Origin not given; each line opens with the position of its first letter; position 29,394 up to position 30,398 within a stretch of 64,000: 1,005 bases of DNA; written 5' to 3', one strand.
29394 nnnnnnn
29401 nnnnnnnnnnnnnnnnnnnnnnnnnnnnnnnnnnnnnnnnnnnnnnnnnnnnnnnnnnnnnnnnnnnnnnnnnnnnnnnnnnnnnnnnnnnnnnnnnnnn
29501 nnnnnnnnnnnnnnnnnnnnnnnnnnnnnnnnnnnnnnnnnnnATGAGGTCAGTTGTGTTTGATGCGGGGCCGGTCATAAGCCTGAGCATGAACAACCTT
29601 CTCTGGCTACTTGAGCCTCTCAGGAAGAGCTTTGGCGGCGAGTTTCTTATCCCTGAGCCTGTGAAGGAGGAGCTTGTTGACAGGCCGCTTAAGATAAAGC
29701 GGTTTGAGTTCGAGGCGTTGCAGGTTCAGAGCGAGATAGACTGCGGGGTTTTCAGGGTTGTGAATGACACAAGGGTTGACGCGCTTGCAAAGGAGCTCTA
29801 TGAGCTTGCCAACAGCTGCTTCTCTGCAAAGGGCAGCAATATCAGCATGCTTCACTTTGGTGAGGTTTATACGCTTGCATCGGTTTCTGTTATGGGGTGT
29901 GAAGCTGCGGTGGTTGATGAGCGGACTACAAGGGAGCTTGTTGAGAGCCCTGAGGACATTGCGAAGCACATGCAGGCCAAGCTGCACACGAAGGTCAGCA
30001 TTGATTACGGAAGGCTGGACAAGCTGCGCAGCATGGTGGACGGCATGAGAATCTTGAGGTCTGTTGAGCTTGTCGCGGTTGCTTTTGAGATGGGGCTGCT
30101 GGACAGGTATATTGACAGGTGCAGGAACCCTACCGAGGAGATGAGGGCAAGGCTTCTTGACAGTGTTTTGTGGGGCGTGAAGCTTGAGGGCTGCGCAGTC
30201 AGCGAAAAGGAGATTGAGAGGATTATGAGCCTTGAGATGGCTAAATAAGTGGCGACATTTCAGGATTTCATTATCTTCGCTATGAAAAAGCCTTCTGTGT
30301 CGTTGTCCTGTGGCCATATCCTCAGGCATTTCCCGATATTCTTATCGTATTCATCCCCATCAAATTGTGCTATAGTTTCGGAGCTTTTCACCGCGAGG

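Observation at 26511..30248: AT-rich accessory islet packed with toxin-antitoxin-type modules between ELP3 and NOP2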

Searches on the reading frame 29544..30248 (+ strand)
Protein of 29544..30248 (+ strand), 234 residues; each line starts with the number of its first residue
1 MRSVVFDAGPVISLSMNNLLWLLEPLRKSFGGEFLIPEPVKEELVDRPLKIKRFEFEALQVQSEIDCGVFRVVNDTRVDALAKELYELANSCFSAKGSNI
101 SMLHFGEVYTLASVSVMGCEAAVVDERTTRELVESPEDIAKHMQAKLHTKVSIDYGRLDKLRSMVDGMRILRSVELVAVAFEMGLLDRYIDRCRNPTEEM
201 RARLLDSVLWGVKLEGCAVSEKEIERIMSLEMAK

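Call 3: search_protein_families(library=pfam, proteins=[window:29544-30248:+], max_evalue=0.01)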
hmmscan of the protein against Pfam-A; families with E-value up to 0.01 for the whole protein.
window:29544-30248:+ (234 aa): 0 families

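Call 4: search_protein_families(library=ncbifam, proteins=[window:29544-30248:+], max_evalue=0.01)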
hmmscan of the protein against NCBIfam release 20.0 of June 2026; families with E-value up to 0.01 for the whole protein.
window:29544-30248:+ (234 aa): 0 families

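Call 11: search_protein_families(library=pfam, proteins=[window:29544-30248:+], max_evalue=10)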
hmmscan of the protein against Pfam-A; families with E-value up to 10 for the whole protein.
window:29544-30248:+ (234 aa): 0 families

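Call 19: find_homologous_proteins(query=window:29544-30248:+, max_evalue=0.001)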
Query window:29544-30248:+ (234 aa): 1234 proteins with E <= 0.001 among 2245 candidates; the best 120 are listed.
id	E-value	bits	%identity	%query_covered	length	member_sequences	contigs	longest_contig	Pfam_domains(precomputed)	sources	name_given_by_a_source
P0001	3.0e-147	506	100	100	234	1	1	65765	PF11848.14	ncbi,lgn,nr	ncbi:hypothetical protein HY640_02810 [Candidatus Woesearchaeota archaeon]|nr:hypothetical protein [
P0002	1.5e-101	357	70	98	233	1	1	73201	PF11848.14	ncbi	-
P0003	7.6e-96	338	65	98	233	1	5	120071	PF11848.14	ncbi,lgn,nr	ncbi:hypothetical protein HYU11_03130 [Candidatus Woesearchaeota archaeon]|nr:hypothetical protein [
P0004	2.6e-93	330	63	98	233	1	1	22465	PF11848.14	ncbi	-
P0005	4.3e-93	329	63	98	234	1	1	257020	-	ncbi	-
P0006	5.9e-93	329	63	97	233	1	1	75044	PF11848.14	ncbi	-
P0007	6.3e-93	328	67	97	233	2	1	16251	PF11848.14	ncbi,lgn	-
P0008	8.4e-92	325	64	99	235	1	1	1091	PF11848.14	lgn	-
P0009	1.6e-90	321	64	98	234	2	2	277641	PF11848.14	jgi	-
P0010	1.9e-88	314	59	98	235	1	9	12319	PF11848.14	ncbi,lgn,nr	ncbi:hypothetical protein HYY72_01955 [Candidatus Woesearchaeota archaeon]|nr:hypothetical protein [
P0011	7.5e-87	309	61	100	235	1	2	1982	PF11848.14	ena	-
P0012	7.6e-87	309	62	98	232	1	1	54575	PF11848.14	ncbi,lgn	-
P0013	1.5e-80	288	54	100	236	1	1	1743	PF11848.14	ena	-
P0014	8.9e-77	276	54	98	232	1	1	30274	PF11848.14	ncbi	-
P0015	3.7e-76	274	54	99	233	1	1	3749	PF11848.14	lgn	-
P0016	5.4e-74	267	54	99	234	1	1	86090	PF11848.14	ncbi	-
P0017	2.2e-73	265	55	98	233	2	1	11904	PF11848.14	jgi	jgi:hypothetical protein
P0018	1.3e-72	262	53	98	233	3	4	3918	PF11848.14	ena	-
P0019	3.1e-72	261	53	93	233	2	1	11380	PF11848.14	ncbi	-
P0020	4.2e-72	260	53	98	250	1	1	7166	PF11848.14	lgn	-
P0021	2.1e-71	258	52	99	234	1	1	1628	PF11848.14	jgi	jgi:hypothetical protein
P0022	2.4e-71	258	54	99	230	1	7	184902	PF11848.14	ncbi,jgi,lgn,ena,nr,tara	ncbi:MAG: hypothetical protein QF824_00960 [Candidatus Woesearchaeota archaeon]|jgi:hypothetical pro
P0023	2.5e-70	255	52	99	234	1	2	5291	PF11848.14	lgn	-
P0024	4.6e-70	254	53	100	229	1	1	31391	PF11848.14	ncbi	-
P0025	7.6e-70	253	54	99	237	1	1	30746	PF11848.14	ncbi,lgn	-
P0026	8.1e-70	253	53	99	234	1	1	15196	PF11848.14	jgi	jgi:DNA-binding Xre family transcriptional regulator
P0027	9.7e-70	253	51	99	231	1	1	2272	PF11848.14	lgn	-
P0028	9.9e-70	253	51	99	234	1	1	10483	PF11848.14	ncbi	ncbi:MAG: hypothetical protein V1702_06245 [Candidatus Woesearchaeota archaeon]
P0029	1.2e-69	252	51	99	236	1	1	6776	PF11848.14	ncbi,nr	ncbi:hypothetical protein KY320_03300 [Candidatus Woesearchaeota archaeon]|nr:hypothetical protein [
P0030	2.0e-69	252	51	98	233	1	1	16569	PF11848.14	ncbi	-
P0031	2.6e-69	251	53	100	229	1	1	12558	PF11848.14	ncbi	-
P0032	4.8e-69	250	52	99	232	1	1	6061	PF11848.14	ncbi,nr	ncbi:hypothetical protein JXB11_00515 [Candidatus Woesearchaeota archaeon]|nr:hypothetical protein [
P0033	5.6e-69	250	51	99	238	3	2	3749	PF11848.14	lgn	-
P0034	6.4e-69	250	51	99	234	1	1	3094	PF11848.14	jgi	jgi:hypothetical protein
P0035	9.8e-69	249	52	99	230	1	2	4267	PF11848.14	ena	-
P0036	2.6e-68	248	52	99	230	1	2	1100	PF11848.14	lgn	-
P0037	3.3e-68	248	52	98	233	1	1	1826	PF11848.14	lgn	-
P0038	4.8e-68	247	52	99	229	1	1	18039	PF11848.14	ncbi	-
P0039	7.2e-68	247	47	99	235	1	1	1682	PF11848.14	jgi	jgi:hypothetical protein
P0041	8.0e-68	246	52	100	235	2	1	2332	PF11848.14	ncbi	-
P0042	9.4e-68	246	48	99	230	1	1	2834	PF11848.14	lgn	-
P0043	1.1e-67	246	50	97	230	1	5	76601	PF11848.14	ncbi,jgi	-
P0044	1.9e-67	245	50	100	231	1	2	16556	PF11848.14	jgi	-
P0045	2.8e-67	245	52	100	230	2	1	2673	PF11848.14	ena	-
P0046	3.7e-67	244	51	100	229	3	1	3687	PF11848.14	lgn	-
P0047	4.4e-67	244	49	100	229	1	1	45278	PF11848.14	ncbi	-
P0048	4.7e-67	244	52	99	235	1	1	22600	PF11848.14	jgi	jgi:predicted nucleic acid-binding protein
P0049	5.0e-67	244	46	99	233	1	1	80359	PF11848.14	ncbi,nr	ncbi:MAG: hypothetical protein GY861_19640 [bacterium]|nr:hypothetical protein [bacterium]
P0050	5.1e-67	244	49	99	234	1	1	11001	PF11848.14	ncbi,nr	ncbi:hypothetical protein KY362_03490 [Candidatus Woesearchaeota archaeon]|nr:hypothetical protein [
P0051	5.3e-67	244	48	100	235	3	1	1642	PF11848.14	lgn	-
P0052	5.7e-67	244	49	99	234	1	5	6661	PF11848.14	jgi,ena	-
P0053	9.3e-67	243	50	100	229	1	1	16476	PF11848.14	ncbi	-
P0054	9.6e-67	243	52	99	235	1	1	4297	PF11848.14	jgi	jgi:predicted nucleic acid-binding protein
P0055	1.1e-66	243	50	99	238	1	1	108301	PF11848.14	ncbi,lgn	-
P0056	1.2e-66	243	50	100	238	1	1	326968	PF11848.14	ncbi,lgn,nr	ncbi:hypothetical protein GOV04_03160 [Candidatus Woesearchaeota archaeon]|nr:hypothetical protein [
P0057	1.5e-66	242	47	94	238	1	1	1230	PF11848.14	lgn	-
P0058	1.6e-66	242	51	98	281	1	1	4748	PF11848.14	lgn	-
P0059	1.9e-66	242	50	99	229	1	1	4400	PF11848.14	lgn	-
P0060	2.1e-66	242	51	99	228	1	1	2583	PF11848.14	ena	-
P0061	2.6e-66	241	52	98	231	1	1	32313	PF11848.14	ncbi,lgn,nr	ncbi:hypothetical protein D6745_05555 [Candidatus Woesearchaeota archaeon]|nr:MAG: hypothetical prot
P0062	3.0e-66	241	48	99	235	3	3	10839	PF11848.14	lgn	-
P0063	4.1e-66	241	48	99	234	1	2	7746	PF11848.14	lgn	-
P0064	4.6e-66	241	50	99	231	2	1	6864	PF11848.14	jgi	-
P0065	4.7e-66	241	47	97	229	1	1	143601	PF11848.14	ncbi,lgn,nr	ncbi:hypothetical protein JW968_07485 [Candidatus Woesearchaeota archaeon]|nr:hypothetical protein [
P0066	6.9e-66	240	50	99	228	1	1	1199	PF11848.14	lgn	-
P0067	7.0e-66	240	49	99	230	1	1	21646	PF11848.14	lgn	-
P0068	7.5e-66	240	52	99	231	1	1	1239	PF11848.14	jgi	jgi:hypothetical protein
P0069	9.1e-66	240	50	100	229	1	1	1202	PF11848.14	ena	-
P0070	1.0e-65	240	49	100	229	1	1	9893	PF11848.14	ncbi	-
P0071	1.1e-65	239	51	100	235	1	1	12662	PF11848.14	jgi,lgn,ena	-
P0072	1.8e-65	239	47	99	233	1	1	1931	PF11848.14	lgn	-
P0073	2.0e-65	239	52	98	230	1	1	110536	PF11848.14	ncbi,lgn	-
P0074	2.2e-65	238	48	99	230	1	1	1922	PF11848.14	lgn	-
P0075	2.4e-65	238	50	98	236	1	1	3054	PF11848.14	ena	-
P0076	3.2e-65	238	49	99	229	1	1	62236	PF11848.14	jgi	jgi:predicted nucleic acid-binding protein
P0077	3.3e-65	238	48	94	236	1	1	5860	PF11848.14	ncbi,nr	ncbi:MAG: hypothetical protein N3D84_01645 [Candidatus Woesearchaeota archaeon]|nr:hypothetical prot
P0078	3.5e-65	238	49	100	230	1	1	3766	PF11848.14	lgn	-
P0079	4.3e-65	237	48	99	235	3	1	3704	PF11848.14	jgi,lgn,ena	-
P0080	4.8e-65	237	48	99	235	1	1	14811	PF11848.14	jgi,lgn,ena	-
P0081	5.8e-65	237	49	99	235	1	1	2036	PF11848.14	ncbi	-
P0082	6.0e-65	237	47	99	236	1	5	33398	PF11848.14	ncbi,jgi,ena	-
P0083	6.3e-65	237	52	98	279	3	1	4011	PF11848.14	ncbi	-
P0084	6.6e-65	237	49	99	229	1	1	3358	PF11848.14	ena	-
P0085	6.6e-65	237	50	98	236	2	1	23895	PF11848.14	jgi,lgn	jgi:predicted nucleic acid-binding protein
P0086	6.6e-65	237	49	100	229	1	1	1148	PF11848.14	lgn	-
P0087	6.7e-65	237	48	100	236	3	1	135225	PF11848.14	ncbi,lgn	-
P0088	6.8e-65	237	49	100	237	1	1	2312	PF11848.14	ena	-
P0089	7.0e-65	237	51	100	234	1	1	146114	PF11848.14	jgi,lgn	jgi:hypothetical protein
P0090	8.4e-65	237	51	100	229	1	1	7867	PF11848.14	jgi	-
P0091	8.9e-65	236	49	99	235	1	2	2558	PF11848.14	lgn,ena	-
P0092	9.2e-65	236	46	97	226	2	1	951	PF11848.14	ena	-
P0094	1.7e-64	236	50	100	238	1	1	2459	PF11848.14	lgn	-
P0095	1.7e-64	235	46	99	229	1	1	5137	PF11848.14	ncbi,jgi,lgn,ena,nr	ncbi:MAG TPA: hypothetical protein VKE88_02735 [Candidatus Nanoarchaeia archaeon]|nr:hypothetical pr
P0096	1.8e-64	235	51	97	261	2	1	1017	PF11848.14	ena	-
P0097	1.8e-64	235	51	99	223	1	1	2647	PF11848.14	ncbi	-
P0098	1.9e-64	235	49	99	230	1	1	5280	PF11848.14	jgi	-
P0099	2.5e-64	235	49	99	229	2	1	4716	PF11848.14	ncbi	-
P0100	2.9e-64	235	49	99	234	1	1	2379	PF11848.14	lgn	-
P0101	3.3e-64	235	51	100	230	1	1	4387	PF11848.14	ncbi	-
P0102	3.3e-64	235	48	99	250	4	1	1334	PF11848.14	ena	-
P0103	3.9e-64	234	47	100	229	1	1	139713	PF11848.14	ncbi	-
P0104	4.7e-64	234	49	100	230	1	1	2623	PF11848.14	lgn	-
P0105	4.7e-64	234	52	99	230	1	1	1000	PF11848.14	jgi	jgi:predicted nucleic acid-binding protein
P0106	5.2e-64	234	48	99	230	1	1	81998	PF11848.14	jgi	jgi:hypothetical protein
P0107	5.3e-64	234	48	98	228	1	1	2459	PF11848.14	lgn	-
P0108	1.0e-63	233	45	100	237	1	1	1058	PF11848.14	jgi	jgi:predicted nucleic acid-binding protein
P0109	1.2e-63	233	50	99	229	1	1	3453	PF11848.14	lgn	-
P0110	1.2e-63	233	50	99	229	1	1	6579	PF11848.14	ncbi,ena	-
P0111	1.2e-63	233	48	99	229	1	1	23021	PF11848.14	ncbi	-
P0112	1.2e-63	233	47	99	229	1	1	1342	PF11848.14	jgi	-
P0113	1.2e-63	233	48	99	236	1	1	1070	PF11848.14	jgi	jgi:hypothetical protein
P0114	1.6e-63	232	48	98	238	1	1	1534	PF11848.14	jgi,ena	-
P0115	1.7e-63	232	49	100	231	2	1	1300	PF11848.14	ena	-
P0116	1.9e-63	232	47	100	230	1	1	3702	PF11848.14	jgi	-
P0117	2.5e-63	232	48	98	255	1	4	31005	PF11848.14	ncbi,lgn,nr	ncbi:hypothetical protein HYU18_00990 [Candidatus Woesearchaeota archaeon]|nr:hypothetical protein [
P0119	3.3e-63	231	50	99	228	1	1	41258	PF11848.14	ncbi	-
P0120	3.7e-63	231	49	100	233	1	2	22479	PF11848.14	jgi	-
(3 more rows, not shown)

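Call 20: find_encoding_contigs(protein=P0002, flank=10000, max_places=3)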
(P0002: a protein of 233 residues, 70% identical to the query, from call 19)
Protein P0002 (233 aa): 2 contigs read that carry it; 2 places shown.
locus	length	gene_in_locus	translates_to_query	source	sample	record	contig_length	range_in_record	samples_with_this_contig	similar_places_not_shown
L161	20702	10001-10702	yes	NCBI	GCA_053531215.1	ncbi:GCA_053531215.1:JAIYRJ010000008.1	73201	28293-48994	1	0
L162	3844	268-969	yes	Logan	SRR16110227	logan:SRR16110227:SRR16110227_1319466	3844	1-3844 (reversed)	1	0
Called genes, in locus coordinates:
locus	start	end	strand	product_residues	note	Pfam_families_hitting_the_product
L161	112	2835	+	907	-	PF00690:Cation_ATPase_N, PF00122:E1-E2_ATPase, PF13246:Cation_ATPase, PF00702:Hydrolase, PF00689:Cation_ATPase_C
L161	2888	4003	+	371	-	PF07690:MFS_1, PF12832:MFS_1_like (weak)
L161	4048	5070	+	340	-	PF08240:ADH_N, PF00107:ADH_zinc_N, PF13602:ADH_zinc_N_2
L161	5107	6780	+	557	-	PF23613:ELP3_N, PF04055:Radical_SAM, PF16199:Radical_SAM_C, PF00583:Acetyltransf_1 (faint)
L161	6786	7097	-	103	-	-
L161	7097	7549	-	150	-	-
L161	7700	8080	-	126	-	PF09845:OapC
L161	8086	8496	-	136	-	PF09846:OapB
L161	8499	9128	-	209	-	PF00025:Arf (faint), PF03193:RsgA_GTPase (faint), PF00009:GTP_EFTU (faint), PF01926:MMR_HSR1, PF02421:FeoB_N (faint), PF08477:Roc (faint), PF16897:MMR_HSR1_Xtn (weak)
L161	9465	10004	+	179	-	-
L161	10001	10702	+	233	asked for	PF11848:DUF3368 (weak)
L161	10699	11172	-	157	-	PF13473:Cupredoxin_1 (weak), PF00127:Copper-bind (weak)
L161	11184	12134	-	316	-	PF17125:Methyltr_RsmF_N, PF01189:Methyltr_RsmB-F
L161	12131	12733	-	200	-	PF01988:VIT1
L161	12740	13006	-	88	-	PF02680:DUF211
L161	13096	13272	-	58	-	PF06348:DUF1059 (faint)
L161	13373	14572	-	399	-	PF01926:MMR_HSR1, PF02421:FeoB_N (faint), PF08438:YGR210-like_G4, PF02824:TGS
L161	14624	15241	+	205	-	-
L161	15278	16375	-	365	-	-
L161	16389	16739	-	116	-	-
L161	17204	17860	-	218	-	PF03703:bPH_2 (weak)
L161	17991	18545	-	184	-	-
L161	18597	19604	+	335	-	PF01142:TruD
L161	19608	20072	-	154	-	-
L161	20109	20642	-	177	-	-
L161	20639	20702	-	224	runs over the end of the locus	PF13483:Lactamase_B_3, PF12706:Lactamase_B_2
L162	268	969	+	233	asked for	PF11848:DUF3368 (weak)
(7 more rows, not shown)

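Call 21: find_encoding_contigs(protein=P0003, flank=10000, max_places=3)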
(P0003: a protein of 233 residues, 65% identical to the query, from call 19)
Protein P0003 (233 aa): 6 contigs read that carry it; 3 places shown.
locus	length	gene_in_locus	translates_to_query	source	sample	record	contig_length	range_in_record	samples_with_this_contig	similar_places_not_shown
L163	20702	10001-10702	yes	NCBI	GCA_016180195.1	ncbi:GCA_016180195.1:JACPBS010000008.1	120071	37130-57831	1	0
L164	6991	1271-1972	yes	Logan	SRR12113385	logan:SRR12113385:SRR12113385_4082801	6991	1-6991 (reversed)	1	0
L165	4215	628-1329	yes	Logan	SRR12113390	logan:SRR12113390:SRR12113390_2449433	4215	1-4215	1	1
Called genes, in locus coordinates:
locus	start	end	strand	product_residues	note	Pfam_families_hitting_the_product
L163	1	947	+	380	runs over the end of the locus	-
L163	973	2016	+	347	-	-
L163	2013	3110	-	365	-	PF04909:Amidohydro_2 (weak)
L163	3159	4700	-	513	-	-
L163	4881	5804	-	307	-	PF00089:Trypsin, PF13365:Trypsin_2, PF00595:PDZ (weak), PF13180:PDZ_2, PF17820:PDZ_6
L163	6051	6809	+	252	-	PF20033:DUF6438 (weak)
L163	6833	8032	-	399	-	PF16822:ALGX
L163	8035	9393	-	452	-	PF03062:MBOAT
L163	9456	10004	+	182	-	-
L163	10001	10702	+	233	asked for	PF11848:DUF3368 (weak)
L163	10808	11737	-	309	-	PF17125:Methyltr_RsmF_N, PF01189:Methyltr_RsmB-F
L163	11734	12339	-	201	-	PF01988:VIT1 (weak)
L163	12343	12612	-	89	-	PF02680:DUF211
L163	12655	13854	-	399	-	PF01926:MMR_HSR1, PF02421:FeoB_N (faint), PF08438:YGR210-like_G4, PF02824:TGS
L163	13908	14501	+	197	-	-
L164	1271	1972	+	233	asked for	PF11848:DUF3368 (weak)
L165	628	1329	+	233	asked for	PF11848:DUF3368 (weak)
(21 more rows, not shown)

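Call 22: find_encoding_contigs(protein=P0005, flank=10000, max_places=3)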
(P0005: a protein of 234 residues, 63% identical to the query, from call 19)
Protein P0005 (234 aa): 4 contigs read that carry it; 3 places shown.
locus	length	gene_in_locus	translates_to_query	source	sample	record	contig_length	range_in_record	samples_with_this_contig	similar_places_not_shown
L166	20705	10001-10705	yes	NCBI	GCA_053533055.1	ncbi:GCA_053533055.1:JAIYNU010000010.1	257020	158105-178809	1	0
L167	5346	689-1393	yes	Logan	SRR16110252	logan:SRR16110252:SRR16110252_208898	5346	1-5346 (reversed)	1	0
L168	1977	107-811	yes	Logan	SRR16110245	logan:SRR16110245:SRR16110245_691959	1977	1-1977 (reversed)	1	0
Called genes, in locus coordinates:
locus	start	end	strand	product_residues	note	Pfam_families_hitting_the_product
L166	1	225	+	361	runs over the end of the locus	PF00226:DnaJ, PF01556:DnaJ_C, PF00684:DnaJ_CXXCXGXG, PF27659:CHP02642 (faint)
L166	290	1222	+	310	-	PF03741:TerC, PF04332:DUF475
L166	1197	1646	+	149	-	PF07973:tRNA_SAD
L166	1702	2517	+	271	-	PF07934:OGG_N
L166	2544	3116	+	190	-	-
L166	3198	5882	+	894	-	PF00690:Cation_ATPase_N, PF00122:E1-E2_ATPase, PF00702:Hydrolase, PF13246:Cation_ATPase, PF08282:Hydrolase_3 (faint), PF00689:Cation_ATPase_C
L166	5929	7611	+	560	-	PF23613:ELP3_N, PF04055:Radical_SAM, PF16199:Radical_SAM_C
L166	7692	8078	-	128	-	PF09845:OapC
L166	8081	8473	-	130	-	PF09846:OapB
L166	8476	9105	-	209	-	PF03193:RsgA_GTPase (faint), PF00025:Arf (faint), PF00735:Septin (faint), PF01926:MMR_HSR1, PF02421:FeoB_N (weak), PF08477:Roc (faint), PF16897:MMR_HSR1_Xtn (weak), PF00009:GTP_EFTU (weak)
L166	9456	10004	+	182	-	-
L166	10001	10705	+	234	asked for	-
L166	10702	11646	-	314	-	PF17125:Methyltr_RsmF_N, PF01189:Methyltr_RsmB-F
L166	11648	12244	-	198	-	PF01988:VIT1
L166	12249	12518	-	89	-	PF02680:DUF211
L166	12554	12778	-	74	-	-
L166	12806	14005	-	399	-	PF01926:MMR_HSR1, PF02421:FeoB_N (faint), PF08438:YGR210-like_G4, PF02824:TGS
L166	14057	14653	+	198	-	-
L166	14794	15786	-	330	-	PF03706:LPG_synthase_TM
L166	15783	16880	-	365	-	-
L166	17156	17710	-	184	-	-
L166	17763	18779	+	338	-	PF01142:TruD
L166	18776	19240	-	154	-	-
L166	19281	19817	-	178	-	-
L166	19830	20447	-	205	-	PF01694:Rhomboid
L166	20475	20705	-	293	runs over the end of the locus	PF24034:DUF7343 (weak)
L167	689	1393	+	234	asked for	-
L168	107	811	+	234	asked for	-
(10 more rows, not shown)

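Call 23: find_encoding_contigs(protein=P0001, flank=6000, max_places=3)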
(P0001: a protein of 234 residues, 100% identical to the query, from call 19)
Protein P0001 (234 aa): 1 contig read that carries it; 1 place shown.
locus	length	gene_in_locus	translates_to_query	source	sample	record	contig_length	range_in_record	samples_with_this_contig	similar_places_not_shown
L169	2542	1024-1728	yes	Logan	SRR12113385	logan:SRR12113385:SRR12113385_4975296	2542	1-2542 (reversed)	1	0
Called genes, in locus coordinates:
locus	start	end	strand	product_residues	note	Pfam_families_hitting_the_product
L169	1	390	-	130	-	?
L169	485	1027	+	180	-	-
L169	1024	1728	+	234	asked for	PF11848:DUF3368 (faint)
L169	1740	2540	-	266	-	?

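Call 24: find_encoding_contigs(protein=P0007, flank=10000, max_places=2)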
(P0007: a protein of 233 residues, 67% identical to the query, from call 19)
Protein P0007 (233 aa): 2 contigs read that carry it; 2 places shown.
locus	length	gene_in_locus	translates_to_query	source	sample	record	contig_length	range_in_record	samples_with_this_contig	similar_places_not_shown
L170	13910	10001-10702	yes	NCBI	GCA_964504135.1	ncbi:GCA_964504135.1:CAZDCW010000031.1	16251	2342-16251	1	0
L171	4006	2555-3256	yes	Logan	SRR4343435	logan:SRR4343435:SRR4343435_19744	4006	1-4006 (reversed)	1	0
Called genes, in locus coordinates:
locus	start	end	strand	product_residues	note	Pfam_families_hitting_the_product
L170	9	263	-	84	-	PF05016:ParE_toxin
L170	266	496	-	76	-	PF24434:DUF7557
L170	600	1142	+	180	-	-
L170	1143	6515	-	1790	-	PF07705:CARDB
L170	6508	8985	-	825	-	PF05922:Inhibitor_I9, PF00082:Peptidase_S8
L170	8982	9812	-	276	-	PF01944:SpoIIM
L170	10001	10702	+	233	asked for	PF11848:DUF3368 (weak)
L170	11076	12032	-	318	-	PF17125:Methyltr_RsmF_N, PF01189:Methyltr_RsmB-F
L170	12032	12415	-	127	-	-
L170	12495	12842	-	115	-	-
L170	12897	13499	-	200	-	PF01988:VIT1 (weak)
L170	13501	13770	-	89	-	PF02680:DUF211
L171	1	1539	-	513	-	?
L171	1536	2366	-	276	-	PF01944:SpoIIM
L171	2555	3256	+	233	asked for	PF11848:DUF3368 (weak)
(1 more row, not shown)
